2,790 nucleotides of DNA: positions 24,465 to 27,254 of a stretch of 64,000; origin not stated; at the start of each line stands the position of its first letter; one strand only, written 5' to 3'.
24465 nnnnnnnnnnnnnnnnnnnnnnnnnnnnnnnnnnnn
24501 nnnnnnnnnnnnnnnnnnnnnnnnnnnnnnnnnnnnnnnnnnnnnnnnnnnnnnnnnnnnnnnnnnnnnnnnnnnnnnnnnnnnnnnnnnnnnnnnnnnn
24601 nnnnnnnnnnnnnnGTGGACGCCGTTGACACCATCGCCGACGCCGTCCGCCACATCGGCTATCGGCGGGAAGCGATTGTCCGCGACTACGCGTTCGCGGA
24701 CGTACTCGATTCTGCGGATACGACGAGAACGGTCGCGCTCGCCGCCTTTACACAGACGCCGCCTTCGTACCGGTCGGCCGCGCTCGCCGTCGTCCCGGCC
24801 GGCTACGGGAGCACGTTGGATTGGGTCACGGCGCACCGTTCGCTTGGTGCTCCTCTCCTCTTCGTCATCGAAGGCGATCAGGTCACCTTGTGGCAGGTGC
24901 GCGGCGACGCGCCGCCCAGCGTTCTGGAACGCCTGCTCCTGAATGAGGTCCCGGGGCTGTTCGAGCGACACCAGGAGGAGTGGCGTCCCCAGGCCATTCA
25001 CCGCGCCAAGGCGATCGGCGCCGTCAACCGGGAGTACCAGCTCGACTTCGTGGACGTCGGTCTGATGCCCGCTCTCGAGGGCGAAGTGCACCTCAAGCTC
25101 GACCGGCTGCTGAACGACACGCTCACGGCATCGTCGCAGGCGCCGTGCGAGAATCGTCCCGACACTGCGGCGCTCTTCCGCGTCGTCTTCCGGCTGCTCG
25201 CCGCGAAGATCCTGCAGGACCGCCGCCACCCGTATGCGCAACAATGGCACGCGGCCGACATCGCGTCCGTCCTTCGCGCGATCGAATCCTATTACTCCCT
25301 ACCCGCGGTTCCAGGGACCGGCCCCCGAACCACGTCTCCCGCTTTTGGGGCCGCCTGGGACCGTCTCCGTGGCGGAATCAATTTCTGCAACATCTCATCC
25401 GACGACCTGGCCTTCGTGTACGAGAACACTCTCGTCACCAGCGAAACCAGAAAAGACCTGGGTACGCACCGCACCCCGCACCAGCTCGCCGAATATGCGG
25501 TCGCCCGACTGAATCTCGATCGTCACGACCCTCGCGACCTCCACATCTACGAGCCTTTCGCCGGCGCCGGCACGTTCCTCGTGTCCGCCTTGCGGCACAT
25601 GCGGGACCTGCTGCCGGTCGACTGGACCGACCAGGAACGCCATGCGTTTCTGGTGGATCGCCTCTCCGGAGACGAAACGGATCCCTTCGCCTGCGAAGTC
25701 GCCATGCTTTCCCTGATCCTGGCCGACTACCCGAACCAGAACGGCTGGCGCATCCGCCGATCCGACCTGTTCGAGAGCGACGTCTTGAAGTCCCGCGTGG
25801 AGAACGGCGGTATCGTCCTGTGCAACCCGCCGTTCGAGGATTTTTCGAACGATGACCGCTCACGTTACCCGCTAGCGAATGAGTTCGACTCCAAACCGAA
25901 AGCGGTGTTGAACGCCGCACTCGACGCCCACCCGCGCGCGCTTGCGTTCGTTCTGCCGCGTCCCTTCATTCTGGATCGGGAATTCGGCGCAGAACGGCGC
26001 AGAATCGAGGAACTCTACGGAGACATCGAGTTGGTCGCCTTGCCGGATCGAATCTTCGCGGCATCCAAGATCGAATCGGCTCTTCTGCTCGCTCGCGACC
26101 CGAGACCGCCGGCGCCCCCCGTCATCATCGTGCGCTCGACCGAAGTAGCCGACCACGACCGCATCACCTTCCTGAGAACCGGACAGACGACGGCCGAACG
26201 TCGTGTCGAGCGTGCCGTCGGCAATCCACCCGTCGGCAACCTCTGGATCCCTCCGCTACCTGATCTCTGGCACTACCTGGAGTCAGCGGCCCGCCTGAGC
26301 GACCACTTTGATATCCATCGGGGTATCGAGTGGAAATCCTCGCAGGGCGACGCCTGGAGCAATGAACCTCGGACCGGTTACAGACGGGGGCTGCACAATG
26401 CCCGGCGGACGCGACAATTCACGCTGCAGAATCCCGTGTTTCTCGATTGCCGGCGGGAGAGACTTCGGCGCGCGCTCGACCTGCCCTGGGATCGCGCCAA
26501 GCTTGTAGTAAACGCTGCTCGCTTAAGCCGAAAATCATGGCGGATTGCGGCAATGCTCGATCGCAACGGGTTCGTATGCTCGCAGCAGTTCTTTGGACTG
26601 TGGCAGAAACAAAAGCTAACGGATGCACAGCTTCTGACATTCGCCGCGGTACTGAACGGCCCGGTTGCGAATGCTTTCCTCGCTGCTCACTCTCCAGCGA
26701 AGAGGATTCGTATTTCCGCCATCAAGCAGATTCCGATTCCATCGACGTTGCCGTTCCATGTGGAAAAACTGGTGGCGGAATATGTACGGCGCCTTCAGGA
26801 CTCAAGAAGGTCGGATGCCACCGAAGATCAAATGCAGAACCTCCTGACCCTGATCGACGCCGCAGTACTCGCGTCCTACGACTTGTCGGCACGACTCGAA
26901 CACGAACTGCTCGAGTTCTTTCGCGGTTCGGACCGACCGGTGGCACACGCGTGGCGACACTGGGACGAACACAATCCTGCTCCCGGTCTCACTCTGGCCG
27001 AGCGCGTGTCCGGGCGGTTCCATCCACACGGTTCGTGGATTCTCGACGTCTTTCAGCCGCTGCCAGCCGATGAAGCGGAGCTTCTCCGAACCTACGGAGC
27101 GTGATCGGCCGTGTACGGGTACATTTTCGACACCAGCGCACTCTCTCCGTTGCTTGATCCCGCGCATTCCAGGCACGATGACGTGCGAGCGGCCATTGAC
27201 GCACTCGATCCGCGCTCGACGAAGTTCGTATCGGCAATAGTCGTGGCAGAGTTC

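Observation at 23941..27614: HTH - MTase(TRD) - PIN three-gene cassette: a candidate methylation-linked defence module with a PIN effector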

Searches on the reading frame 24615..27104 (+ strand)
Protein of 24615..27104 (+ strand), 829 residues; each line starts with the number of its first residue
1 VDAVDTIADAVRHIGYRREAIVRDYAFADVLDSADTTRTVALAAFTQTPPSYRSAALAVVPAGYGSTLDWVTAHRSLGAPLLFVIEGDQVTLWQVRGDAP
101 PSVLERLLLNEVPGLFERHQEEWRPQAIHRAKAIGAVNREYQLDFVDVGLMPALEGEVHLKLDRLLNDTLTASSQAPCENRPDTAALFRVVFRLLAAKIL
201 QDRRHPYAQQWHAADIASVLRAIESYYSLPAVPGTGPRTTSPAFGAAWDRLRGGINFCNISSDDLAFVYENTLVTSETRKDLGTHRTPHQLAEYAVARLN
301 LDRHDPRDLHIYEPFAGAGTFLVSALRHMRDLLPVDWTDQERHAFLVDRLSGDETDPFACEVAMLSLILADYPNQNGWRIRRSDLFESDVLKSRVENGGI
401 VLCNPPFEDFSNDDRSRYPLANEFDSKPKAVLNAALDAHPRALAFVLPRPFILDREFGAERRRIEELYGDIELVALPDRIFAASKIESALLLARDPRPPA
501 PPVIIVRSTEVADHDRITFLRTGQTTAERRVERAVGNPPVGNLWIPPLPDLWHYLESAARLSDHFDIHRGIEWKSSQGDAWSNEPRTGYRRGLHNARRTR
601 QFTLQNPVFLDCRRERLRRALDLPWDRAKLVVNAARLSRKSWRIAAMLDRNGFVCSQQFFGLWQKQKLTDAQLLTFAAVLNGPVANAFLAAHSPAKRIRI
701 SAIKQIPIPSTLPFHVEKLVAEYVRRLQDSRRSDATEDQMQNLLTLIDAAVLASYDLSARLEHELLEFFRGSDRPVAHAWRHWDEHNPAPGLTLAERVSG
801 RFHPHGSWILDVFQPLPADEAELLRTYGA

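Call 3: search_protein_families(library=pfam, proteins=[window:24615-27104:+], max_evalue=0.01)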
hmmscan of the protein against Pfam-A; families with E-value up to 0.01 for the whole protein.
window:24615-27104:+ (829 aa): 2 families
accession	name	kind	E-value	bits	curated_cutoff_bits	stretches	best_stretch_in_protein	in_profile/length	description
PF02384.22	N6_Mtase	-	2.9e-10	40.4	20.4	1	262-418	3-147/311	N-6 DNA Methylase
PF20473.4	MmeI_Mtase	-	3.5e-06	26.8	27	1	308-376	20-91/259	MmeI, DNA-methyltransferase domain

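Call 4: search_protein_families(library=padloc, proteins=[window:24615-27104:+], max_evalue=0.01)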
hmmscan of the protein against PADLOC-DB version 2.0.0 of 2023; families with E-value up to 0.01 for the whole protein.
window:24615-27104:+ (829 aa): 10 families
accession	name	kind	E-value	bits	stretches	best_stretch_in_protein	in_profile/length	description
PDLC03021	MTase_I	-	1.6e-12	45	1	262-431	143-306/491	Type I methyltransferase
PDLC03338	MTase_II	-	3.8e-12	43.7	1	265-415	113-263/604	Type II methyltransferase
PDLC04134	mad2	-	4.1e-11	40.4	1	213-498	203-448/492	mads_2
PDLC03026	MTase_I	-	2.9e-08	31.3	1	255-484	113-344/487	Type I methyltransferase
PDLC03025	MTase_I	-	3.9e-08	30.4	1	249-422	127-294/569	Type I methyltransferase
PDLC03630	REase_MTase_IIG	-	9.5e-05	18.4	1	263-366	352-465/1100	Type IIG restriction enzyme-methyltransferase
PDLC03218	MTase_II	-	0.00084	16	1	269-407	252-382/532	Type II methyltransferase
PDLC03301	MTase_II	-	0.0036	13.9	0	275-332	67-120/604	Type II methyltransferase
PDLC02643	DrmMI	-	0.0053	12.6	0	272-297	545-570/1347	DrmMI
PDLC03623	REase_MTase_IIG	-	0.0067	12.2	1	257-370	279-394/1022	Type IIG restriction enzyme-methyltransferase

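Call 5: search_protein_families(library=ncbifam, proteins=[window:24615-27104:+], max_evalue=0.1)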
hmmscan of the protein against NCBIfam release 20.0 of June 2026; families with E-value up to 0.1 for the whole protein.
window:24615-27104:+ (829 aa): 2 families
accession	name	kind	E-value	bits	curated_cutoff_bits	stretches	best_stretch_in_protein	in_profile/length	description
TIGR02987.1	met_A_Alw26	exception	1.6e-05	23.9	353.5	0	669-767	413-503/523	Alw26I/Eco31I/Esp3I family type II restriction adenine-specific DNA-methyltransferase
NF047738.1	antiphage_MADS2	equivalog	0.00076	17.9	720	1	265-332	294-356/654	methylation-associated defense system DNA methyltransferase MAD2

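Call 6: search_solved_structures(query=window:24615-27104:+, max_evalue=1, show_alignments=2)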
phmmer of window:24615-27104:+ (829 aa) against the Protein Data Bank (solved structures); distinct sequences matched with E-value up to 1: 1.
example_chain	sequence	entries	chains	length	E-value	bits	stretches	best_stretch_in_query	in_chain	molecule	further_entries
3lkd_A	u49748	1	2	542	0.13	13.6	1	263-497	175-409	Type I restriction-modification system methyltransferase subunit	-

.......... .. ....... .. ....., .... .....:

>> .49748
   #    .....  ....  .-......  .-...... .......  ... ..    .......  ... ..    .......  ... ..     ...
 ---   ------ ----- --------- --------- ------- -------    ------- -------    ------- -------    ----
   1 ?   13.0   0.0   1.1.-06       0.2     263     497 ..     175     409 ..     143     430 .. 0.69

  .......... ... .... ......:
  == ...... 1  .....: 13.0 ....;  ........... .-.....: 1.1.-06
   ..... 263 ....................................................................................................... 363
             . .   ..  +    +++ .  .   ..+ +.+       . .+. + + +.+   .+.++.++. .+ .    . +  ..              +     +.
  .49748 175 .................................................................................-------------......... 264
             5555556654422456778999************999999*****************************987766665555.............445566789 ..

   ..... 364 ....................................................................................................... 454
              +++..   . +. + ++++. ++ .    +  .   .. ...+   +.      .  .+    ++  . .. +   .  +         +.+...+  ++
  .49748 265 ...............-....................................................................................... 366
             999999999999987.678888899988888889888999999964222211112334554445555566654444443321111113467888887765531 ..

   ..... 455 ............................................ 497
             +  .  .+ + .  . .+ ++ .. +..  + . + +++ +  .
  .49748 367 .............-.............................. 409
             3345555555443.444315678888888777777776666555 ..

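Call 8: find_homologous_proteins(query=window:24615-27104:+, max_evalue=0.00001)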
Query window:24615-27104:+ (829 aa): 1550 proteins with E <= 0.00001 among 8000 candidates; the best 120 are listed.
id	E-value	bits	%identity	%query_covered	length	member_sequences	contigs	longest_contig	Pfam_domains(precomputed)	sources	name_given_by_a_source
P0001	0.0e+0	1781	94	100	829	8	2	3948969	PF02384.23,PF20473.5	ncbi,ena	-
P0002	0.0e+0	1729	91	100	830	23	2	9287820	PF02384.23,PF20473.5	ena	-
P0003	0.0e+0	1711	90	100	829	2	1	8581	PF02384.23,PF20473.5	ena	-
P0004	0.0e+0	1645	87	100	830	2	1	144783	PF02384.23,PF20473.5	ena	-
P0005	0.0e+0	1629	86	100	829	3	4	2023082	PF02384.23,PF20473.5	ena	-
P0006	0.0e+0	1621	85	100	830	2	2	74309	PF02384.23,PF20473.5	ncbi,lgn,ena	-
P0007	0.0e+0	1612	85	100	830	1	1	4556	PF02384.23,PF20473.5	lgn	-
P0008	0.0e+0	1609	85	100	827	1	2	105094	PF02384.23,PF20473.5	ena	-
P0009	0.0e+0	1597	85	100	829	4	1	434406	PF02384.23,PF20473.5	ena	-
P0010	0.0e+0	1592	84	100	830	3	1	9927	PF02384.23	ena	-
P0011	0.0e+0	1590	84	100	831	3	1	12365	PF02384.23,PF20473.5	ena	-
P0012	0.0e+0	1580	83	100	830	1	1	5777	PF02384.23,PF20473.5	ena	-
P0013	0.0e+0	1576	84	100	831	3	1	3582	PF02384.23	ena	-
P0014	0.0e+0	1575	84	100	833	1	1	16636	PF02384.23,PF20473.5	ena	-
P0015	0.0e+0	1570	83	100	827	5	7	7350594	PF02384.23,PF20473.5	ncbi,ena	-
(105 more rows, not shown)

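Call 10: find_related_loci(query=A1, collection=genome_contigs, flank=10000)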
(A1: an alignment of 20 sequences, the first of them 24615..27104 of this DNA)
Query A1 (829 aa) in genome_contigs; peptide patterns used: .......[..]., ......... (x = any residue, [..] = any of these).
220 stretches matched a pattern; 178 encode a relative of the query (tblastn E <= 1e-3); the best 80 are kept; 80 distinct loci.
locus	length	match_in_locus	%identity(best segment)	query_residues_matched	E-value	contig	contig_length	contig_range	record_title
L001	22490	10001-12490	85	1-829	0e+0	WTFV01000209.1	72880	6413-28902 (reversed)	MAG: Acidobacteria bacterium isolate CO36386bin_12 NODE_223_length_72880_cov_21.001414, whole genome shotgun sequence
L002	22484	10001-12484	74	1-828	0e+0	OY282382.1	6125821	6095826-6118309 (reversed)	MAG: uncultured Vicinamibacterales bacterium isolate e65da963-7c29-4b68-91ce-224fd25ea74c genome assembly, chromosome: 1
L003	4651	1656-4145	71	1-829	0e+0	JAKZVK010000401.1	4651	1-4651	MAG: Bryobacterales bacterium isolate Langseth_MAG_00109 Langseth_MAG_00109_000000000401, whole genome shotgun sequence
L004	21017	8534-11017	68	1-828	0e+0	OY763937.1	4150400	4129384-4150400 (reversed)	MAG: Alphaproteobacteria bacterium isolate 94459814-87f5-4eb9-ae2d-17e88b2d30f0 genome assembly, chromosome: 1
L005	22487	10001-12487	67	1-829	0e+0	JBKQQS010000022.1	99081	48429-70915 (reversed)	MAG: Rhodomicrobium sp. isolate MGr2D2E2F__bin_116 MGr2D2E2F_000000056609, whole genome shotgun sequence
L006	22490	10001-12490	67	1-829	0e+0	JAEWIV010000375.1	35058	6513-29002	MAG: Proteobacteria bacterium isolate OH_PBrB_125 k127_408921, whole genome shotgun sequence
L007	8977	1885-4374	67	1-829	0e+0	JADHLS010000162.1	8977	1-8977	MAG: Reyranella sp. isolate BS301-5m-G22 BS301-5m-sub-C1341, whole genome shotgun sequence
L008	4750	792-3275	61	1-828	0e+0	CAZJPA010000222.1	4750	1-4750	MAG TPA_asm: uncultured Sphingomonadales bacterium isolate SRP216583_co2_111 genome assembly, contig: NODE_16357_length_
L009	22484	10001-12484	60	1-828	0e+0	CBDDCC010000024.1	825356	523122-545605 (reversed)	MAG: Rhodospirillales bacterium isolate 49eb7ec8-7e6e-496e-ac33-4637e083baf7 genome assembly, contig: contig_24, whole g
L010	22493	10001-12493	60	1-829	0e+0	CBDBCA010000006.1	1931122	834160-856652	MAG: Alphaproteobacteria bacterium isolate 48c0c1bc-ee5b-4fda-b559-4fcb29a961b4 genome assembly, contig: contig_6, whole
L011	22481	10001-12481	58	1-829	0e+0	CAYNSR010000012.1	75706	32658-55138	MAG TPA_asm: uncultured Micavibrio sp. isolate SRP329715_co2_148 genome assembly, contig: NODE_680_length_75706_cov_16.1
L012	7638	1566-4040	59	4-828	0e+0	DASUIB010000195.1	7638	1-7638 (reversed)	MAG TPA_asm: Sphingomicrobium sp. isolate SMAG_U1449 k141_654582, whole genome shotgun sequence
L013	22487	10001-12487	56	1-829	0e+0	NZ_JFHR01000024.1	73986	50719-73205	Sphingobium chlorophenolicum strain NBRC 16172 contig000024, whole genome shotgun sequence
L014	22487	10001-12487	56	1-829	0e+0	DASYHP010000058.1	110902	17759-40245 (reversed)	MAG TPA_asm: Mesorhizobium sp. isolate SMAG_U4243 k141_17448, whole genome shotgun sequence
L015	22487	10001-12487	56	1-829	0e+0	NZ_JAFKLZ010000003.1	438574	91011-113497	MAG: Sphingomonas sp. isolate SCN18_26_2_15_R5_F_65_27 SCN18_26_2_15_R5_F_scaffold_25, whole genome shotgun sequence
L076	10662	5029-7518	44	1-827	0e+0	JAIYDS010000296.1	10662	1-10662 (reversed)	MAG: Acetobacteraceae bacterium isolate H1_MAG_00044 pond_H1_MAG_00044_000000000163, whole genome shotgun sequence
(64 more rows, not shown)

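Call 24: predict_structure(alignment_id=A1)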
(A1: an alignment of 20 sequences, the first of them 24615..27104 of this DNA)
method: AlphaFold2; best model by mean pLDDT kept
length: 829 residues; sequences in the alignment: 20
mean_pLDDT: 64.5   pTM: 0.54
mean pLDDT of the five models: 64.5, 61.7, 59.6, 57.0, 52.0
residues with pLDDT >= 90: 29; 70-90: 361; 50-70: 235; < 50: 204
segments of 3 or more residues with pLDDT < 50: 49-52, 128-154, 316-318, 373-381, 482-485, 547-561, 566-612, 614-617, 619-621, 623-664, 689-700, 772-778, 802-816, 827-829
pLDDT, mean of each block of 10 residues (from residue 1): 84 83 84 80 72 72 80 77 89 72 88 89 60 30 30 54 78 82 76 83 78 86 77 74 89 81 59 53 58 78 76 58 68 63 67 57 62 47 63 74 74 77 81 87 82 74 88 72 57 79 77 60 61 71 55 37 45 31 36 30 32 48 37 30 31 39 54 67 60 43 57 72 69 57 78 76 71 46 56 72 43 53 56
secondary structure, 60 per line:
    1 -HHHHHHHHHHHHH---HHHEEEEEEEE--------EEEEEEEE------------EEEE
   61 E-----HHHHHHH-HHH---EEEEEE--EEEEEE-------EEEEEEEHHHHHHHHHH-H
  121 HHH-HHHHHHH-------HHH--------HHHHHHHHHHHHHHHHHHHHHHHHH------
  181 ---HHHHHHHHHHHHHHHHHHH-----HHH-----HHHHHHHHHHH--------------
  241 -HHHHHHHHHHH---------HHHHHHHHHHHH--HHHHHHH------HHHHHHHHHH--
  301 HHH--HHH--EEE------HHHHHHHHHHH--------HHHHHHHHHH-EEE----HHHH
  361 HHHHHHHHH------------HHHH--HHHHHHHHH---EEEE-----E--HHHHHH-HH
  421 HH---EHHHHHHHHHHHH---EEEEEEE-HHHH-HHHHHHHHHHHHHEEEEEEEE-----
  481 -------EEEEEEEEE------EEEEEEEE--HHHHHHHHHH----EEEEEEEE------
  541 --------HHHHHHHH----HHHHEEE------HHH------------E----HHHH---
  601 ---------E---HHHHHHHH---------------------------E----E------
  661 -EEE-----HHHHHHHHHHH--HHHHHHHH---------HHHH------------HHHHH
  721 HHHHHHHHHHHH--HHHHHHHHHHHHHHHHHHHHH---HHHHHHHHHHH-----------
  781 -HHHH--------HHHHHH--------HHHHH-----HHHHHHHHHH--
elements in order (helices of 4 or more, strands of 3 or more residues): H2-14 E21-28 E37-44 E57-61 H67-73 E81-86 E89-94 E102-108 H109-118 H120-123 H125-131 H150-174 H184-202 H216-226 H242-252 H262-273 H276-282 H289-298 E311-313 H320-330 H339-348 E350-352 H357-369 H382-385 H388-396 E400-403 H412-417 H419-422 H427-438 E442-448 H450-453 H455-467 E468-475 E488-496 E503-510 H513-522 E527-534 H549-556 H561-564 E565-567 H594-597 H614-621 E662-664 H670-680 H683-690 H700-703 H716-732 H735-755 H759-769 H782-785 H794-799 H808-812 H818-827
